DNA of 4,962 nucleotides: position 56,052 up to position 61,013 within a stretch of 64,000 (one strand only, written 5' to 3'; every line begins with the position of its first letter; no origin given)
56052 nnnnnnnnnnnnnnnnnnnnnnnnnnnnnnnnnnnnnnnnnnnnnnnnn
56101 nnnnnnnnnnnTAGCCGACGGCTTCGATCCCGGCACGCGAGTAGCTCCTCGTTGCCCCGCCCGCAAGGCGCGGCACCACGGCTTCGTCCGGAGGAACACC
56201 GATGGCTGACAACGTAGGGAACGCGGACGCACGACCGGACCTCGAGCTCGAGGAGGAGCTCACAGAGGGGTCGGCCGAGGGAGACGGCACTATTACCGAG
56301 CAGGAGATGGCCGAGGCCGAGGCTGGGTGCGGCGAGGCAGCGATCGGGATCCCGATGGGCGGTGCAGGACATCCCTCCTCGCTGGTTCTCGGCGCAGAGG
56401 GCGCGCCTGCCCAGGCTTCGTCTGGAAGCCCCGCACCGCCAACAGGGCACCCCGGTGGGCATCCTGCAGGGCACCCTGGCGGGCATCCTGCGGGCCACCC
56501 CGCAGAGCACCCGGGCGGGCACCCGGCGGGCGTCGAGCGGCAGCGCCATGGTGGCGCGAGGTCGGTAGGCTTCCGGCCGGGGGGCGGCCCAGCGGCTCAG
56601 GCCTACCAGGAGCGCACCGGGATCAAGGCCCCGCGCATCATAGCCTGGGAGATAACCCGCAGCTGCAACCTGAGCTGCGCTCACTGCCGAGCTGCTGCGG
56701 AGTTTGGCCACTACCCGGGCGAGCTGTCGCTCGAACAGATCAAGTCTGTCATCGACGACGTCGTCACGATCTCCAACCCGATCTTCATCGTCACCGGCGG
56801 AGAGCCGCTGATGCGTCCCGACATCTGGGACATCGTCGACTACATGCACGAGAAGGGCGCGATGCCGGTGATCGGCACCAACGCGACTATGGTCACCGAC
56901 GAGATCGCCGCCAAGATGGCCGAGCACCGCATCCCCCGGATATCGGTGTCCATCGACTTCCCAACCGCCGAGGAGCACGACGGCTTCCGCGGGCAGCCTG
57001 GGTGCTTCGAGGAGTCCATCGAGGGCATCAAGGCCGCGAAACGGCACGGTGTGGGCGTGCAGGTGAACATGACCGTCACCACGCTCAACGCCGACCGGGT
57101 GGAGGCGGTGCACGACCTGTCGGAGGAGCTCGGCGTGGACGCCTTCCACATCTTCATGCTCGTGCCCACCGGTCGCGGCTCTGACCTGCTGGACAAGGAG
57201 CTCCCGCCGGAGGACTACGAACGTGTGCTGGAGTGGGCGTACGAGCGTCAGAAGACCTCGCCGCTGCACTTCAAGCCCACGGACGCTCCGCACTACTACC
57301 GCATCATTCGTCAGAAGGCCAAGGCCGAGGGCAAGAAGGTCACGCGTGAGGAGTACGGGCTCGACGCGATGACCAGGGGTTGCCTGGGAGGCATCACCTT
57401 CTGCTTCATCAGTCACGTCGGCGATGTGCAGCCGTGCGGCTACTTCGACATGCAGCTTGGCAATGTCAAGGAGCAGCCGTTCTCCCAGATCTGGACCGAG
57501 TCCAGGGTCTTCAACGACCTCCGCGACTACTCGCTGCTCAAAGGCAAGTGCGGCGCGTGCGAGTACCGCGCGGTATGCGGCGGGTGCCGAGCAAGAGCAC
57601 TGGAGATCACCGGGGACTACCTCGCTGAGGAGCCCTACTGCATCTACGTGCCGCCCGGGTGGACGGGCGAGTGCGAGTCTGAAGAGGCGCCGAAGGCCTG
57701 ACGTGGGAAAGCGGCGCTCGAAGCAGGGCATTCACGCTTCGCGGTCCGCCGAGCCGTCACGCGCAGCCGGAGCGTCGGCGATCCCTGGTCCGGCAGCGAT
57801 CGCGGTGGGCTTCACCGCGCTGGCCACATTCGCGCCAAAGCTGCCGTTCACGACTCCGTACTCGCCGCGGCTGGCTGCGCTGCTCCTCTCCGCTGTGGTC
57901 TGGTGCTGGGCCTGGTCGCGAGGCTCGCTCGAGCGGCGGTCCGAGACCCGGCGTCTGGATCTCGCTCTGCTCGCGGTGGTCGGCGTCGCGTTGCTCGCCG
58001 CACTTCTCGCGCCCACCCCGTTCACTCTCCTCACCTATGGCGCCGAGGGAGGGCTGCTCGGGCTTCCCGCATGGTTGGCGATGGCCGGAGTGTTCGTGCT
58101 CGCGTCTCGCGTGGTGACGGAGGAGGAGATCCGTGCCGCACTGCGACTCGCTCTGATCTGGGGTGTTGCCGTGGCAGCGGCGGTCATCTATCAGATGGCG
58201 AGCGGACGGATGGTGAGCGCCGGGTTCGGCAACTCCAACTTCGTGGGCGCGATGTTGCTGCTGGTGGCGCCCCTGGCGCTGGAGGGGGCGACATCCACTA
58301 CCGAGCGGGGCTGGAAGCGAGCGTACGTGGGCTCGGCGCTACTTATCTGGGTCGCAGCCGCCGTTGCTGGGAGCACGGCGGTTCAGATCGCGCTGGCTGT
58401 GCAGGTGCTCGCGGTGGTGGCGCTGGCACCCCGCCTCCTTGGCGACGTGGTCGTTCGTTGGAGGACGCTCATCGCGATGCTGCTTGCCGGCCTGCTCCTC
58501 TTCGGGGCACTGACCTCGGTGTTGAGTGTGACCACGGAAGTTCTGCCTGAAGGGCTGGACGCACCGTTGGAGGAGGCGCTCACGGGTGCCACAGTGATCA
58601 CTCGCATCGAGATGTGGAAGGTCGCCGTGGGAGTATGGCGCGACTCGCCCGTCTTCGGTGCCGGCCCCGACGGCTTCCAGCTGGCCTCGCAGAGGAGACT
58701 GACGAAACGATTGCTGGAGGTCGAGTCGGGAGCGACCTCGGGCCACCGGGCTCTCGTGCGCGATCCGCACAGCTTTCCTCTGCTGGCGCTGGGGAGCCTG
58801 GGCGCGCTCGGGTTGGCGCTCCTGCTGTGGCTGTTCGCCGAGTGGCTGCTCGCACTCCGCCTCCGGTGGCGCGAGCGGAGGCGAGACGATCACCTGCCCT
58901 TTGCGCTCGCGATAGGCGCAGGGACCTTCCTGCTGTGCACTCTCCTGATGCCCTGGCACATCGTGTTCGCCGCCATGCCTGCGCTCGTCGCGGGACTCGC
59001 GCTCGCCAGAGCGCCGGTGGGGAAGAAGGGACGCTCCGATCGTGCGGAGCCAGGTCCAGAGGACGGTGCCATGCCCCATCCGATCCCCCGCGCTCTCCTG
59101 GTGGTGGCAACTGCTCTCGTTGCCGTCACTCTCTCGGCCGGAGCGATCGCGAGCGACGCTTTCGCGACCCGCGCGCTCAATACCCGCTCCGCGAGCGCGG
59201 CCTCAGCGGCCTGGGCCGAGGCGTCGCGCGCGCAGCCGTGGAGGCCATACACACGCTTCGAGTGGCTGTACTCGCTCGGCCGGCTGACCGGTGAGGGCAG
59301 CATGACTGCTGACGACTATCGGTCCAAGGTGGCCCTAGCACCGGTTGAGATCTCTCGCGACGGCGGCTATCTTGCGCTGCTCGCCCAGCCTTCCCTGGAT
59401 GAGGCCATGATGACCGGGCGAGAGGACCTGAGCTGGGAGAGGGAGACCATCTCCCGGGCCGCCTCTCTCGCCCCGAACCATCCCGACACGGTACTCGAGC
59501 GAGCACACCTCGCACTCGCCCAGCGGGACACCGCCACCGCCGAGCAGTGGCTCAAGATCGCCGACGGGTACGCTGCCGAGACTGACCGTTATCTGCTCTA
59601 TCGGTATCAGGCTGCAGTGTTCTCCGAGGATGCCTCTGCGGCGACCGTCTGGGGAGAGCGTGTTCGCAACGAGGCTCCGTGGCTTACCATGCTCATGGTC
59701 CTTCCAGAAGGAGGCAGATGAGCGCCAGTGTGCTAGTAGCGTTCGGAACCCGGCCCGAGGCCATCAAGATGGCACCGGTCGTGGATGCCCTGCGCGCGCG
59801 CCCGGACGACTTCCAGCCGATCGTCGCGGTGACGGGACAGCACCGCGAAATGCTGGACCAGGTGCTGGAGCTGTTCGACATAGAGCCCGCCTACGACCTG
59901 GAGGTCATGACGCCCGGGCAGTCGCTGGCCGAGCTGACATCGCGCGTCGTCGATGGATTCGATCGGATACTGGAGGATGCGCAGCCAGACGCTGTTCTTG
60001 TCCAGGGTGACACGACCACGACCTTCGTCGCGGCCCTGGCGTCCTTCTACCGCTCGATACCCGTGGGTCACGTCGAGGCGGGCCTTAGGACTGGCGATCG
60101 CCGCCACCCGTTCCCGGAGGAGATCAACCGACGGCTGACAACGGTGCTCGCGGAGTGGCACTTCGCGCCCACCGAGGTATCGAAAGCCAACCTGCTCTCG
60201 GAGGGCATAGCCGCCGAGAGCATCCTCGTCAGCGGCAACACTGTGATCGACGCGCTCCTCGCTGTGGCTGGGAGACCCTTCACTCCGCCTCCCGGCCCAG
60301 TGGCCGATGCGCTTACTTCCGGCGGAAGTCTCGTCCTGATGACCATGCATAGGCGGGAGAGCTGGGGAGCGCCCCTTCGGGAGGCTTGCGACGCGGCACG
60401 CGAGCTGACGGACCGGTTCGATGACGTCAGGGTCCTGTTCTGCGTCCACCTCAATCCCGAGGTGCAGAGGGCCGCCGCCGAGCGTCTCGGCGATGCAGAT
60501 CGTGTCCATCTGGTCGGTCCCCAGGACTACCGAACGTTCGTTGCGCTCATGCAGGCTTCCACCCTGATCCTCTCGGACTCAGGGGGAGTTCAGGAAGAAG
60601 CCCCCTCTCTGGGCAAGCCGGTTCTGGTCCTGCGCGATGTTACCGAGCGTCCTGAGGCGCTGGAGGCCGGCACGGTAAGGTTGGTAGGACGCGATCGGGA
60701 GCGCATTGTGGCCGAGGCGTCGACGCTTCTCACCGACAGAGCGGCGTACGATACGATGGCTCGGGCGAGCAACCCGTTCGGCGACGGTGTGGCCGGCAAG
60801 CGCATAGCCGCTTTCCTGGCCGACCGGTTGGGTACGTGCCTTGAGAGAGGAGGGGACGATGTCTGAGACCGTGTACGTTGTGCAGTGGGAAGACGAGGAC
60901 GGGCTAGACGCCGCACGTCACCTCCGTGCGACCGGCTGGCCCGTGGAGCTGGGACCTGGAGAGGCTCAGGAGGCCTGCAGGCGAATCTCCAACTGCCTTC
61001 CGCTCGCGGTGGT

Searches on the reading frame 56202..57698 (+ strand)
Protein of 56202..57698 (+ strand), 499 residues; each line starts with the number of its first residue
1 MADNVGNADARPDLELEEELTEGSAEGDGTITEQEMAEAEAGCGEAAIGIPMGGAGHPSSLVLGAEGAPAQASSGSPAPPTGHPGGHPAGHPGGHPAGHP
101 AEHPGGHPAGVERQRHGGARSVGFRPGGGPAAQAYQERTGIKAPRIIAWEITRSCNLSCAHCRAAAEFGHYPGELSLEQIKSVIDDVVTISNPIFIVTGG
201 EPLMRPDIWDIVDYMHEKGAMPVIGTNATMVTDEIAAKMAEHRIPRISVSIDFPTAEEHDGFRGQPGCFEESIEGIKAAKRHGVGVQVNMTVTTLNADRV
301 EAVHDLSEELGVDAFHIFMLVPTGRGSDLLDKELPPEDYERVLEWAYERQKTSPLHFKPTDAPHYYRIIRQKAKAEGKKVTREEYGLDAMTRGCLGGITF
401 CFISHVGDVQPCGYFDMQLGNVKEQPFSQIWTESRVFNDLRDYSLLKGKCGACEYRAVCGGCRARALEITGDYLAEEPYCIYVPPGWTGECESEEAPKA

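Call 58: search_protein_families(library=pfam, proteins=[window:56202-57698:+], max_evalue=0.0001)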
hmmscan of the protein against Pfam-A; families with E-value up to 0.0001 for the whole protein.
window:56202-57698:+ (499 aa): 2 families
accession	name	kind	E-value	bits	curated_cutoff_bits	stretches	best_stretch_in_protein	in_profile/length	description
PF04055.27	Radical_SAM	-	2.8e-23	83.4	29.5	1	150-304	2-163/166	Radical SAM superfamily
PF13186.11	SPASM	-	1.9e-08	34.9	21.5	1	394-453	1-66/67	Iron-sulfur cluster-binding domain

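Call 75: search_protein_families(library=ncbifam, proteins=[window:56202-57698:+], max_evalue=0.00001)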
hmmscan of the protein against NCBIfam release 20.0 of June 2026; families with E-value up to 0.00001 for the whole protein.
window:56202-57698:+ (499 aa): 63 families (the best 25 are shown)
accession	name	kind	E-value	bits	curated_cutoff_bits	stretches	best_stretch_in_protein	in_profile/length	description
TIGR04545.1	rSAM_ahbD_hemeb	equivalog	3.4e-148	493.6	500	1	146-484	1-339/339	heme b synthase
TIGR04055.1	rSAM_NirJ2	equivalog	5.8e-98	328.4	500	1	146-482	1-324/326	putative heme d1 biosynthesis radical SAM protein NirJ2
TIGR04053.2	TIGR04053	equivalog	2.2e-97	326.6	395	1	143-484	6-366/366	TIGR04053 family radical SAM/SPASM domain-containing protein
TIGR04051.1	rSAM_NirJ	equivalog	1.4e-61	208.4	515.45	1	146-481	3-347/354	heme d1 biosynthesis radical SAM protein NirJ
TIGR04054.1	rSAM_NirJ1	equivalog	1.2e-60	205.2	650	1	145-481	36-381/387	putative heme d1 biosynthesis radical SAM protein NirJ1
TIGR04546.1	rSAM_ahbC_deAc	equivalog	1.5e-58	198.5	650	1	146-481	40-384/390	12,18-didecarboxysiroheme deacetylase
TIGR04347.1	pseudo_SAM_Halo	equivalog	5.4e-58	197.1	525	1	143-481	36-384/390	TIGR04347 family pseudo-SAM/SPASM protein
NF050035.1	rSAM_WgK_link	exception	1.7e-50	172.1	650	1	141-482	5-363/367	radical SAM/SPASM peptide maturase WgkB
TIGR03962.1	mycofact_rSAM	equivalog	4.6e-44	151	265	2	138-348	5-214/339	mycofactocin radical SAM maturase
TIGR04251.1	SCM_rSAM_ScmF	equivalog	2.5e-39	135.7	400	1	147-480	6-339/353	SynChlorMet cassette radical SAM/SPASM protein ScmF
TIGR04340.1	rSAM_ACGX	hypoth_equivalog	1.2e-38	133.3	400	1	148-480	6-337/341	radical SAM/SPASM domain protein, ACGX system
NF045574.1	sacti_mat_StsB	exception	2.5e-38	132.1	625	1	147-473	98-406/466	StsB family radical SAM/SPASM domain sactipeptide maturase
TIGR04303.1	GeoRSP_rSAM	equivalog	3.5e-37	128.7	400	1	141-480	1-324/325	GeoRSP system radical SAM/SPASM protein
TIGR02109.1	PQQ_syn_pqqE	equivalog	2.1e-33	115.7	381.35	1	141-484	3-334/358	pyrroloquinoline quinone biosynthesis protein PqqE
TIGR04133.1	rSAM_w_lipo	hypoth_equivalog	2.1e-31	109.1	425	1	137-462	16-330/350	TIGR04133 family radical SAM/SPASM protein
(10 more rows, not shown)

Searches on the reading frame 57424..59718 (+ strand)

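Call 56: search_protein_families(library=pfam, proteins=[window:57424-59718:+], max_evalue=0.0001)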
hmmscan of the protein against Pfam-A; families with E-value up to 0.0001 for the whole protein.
window:57424-59718:+ (765 aa): 1 family
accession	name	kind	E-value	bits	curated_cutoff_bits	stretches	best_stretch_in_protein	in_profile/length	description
PF04932.20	Wzy_C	-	2.5e-10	40.7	31.7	1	305-468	3-149/149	O-Antigen ligase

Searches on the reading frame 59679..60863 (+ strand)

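Call 56: search_protein_families(library=pfam, proteins=[window:59679-60863:+], max_evalue=0.0001)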
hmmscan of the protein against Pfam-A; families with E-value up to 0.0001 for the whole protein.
window:59679-60863:+ (395 aa): 1 family
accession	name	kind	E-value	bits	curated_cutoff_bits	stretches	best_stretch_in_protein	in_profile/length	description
PF02350.25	Epimerase_2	-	6e-115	384.2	30.6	1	39-380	4-346/347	UDP-N-acetylglucosamine 2-epimerase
